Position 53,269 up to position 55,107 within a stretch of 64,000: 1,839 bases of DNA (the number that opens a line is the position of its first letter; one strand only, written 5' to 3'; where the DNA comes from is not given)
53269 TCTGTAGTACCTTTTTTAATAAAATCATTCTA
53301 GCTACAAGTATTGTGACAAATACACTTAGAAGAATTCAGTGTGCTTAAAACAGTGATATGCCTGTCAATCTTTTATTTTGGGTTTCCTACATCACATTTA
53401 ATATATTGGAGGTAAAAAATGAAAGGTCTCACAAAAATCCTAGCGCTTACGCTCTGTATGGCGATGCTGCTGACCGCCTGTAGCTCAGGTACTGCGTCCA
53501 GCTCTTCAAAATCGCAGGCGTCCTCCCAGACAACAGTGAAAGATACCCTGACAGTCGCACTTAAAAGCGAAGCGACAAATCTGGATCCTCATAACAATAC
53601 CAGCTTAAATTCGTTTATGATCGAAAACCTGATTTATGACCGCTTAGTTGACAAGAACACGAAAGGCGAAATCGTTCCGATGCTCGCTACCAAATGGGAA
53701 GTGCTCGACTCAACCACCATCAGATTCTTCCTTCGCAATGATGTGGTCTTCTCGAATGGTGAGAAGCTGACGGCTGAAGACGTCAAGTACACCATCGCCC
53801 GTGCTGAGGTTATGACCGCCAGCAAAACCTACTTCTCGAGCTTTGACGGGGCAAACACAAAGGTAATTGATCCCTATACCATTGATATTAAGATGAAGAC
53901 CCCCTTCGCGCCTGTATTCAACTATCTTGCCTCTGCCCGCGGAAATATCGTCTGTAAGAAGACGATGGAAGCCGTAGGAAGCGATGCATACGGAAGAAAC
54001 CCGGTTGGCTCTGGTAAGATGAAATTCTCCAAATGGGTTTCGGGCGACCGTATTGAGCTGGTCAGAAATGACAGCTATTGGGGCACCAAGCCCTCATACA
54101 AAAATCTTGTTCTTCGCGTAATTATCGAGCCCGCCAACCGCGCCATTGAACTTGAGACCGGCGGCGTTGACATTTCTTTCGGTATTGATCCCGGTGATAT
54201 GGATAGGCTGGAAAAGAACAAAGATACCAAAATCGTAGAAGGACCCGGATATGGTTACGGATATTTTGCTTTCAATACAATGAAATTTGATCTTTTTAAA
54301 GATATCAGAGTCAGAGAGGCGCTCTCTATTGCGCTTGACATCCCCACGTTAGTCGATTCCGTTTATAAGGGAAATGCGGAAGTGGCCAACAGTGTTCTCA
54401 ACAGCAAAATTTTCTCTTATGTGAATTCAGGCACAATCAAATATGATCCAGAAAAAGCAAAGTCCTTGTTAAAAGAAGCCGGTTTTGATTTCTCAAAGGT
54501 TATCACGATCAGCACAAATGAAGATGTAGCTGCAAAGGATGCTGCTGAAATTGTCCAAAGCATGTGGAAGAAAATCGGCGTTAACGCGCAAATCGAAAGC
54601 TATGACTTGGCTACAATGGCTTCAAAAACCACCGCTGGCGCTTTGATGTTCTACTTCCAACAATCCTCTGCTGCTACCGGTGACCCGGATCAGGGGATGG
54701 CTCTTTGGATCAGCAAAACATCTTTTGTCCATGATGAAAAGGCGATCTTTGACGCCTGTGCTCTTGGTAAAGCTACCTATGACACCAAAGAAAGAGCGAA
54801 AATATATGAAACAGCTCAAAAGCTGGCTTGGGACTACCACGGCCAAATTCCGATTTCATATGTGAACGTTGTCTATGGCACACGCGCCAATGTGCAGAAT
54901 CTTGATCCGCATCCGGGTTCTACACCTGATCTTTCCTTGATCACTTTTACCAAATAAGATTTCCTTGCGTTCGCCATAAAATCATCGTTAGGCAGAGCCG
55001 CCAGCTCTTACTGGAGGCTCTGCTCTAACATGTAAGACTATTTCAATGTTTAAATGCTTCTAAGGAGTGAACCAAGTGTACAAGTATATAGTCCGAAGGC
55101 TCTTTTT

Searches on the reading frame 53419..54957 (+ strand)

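Call 68: search_protein_families(library=ncbifam, proteins=[window:53419-54957:+], max_evalue=1e-10)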
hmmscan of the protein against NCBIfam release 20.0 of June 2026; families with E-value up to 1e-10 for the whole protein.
window:53419-54957:+ (512 aa): 11 families
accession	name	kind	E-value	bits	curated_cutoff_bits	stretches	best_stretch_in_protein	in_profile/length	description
TIGR02294.1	nickel_nikA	equivalog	3.1e-55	187.6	393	1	41-495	5-486/501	nickel ABC transporter substrate-binding protein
NF045467.1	Opp4A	equivalog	4.1e-47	160.7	650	1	19-499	2-545/556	oligopeptide ABC transporter substrate-binding protein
NF045468.1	Opp5A_nikA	equivalog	9e-47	159.7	600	1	19-396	2-369/488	nickel ABC transporter substrate-binding protein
NF011942.0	PRK15413.1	equivalog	4.9e-46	157.5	594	1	32-486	19-487/512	glutathione ABC transporter substrate-binding protein GsiB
NF043070.1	DppA_dipep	equivalog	3.1e-41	141.5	1005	1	51-494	38-518/535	dipeptide ABC transporter periplasmic-binding protein DppA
NF047575.1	opine_bind_CntA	exception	4.3e-41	141.1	800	1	5-485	6-508/535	staphylopine-dependent metal ABC transporter substrate-binding lipoprotein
NF011689.0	PRK15109.1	equivalog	1.3e-37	129.7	560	1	14-470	7-498/547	ABC transporter substrate-binding protein SapA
NF011684.0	PRK15104.1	equivalog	2e-32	112.6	947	1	8-481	5-510/543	oligopeptide ABC transporter substrate-binding protein OppA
TIGR04028.1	SBP_KPN_01854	hypoth_equivalog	2.3e-25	89.1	468.5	1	68-404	26-391/509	TIGR04028 family ABC transporter substrate-binding protein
NF007287.0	PRK09755.1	equivalog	1.7e-16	60.2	1098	1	36-486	27-507/535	ABC transporter substrate-binding protein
NF010149.0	PRK13626.1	equivalog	1.5e-11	43.7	476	1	42-237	120-306/552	HTH-type transcriptional regulator SgrR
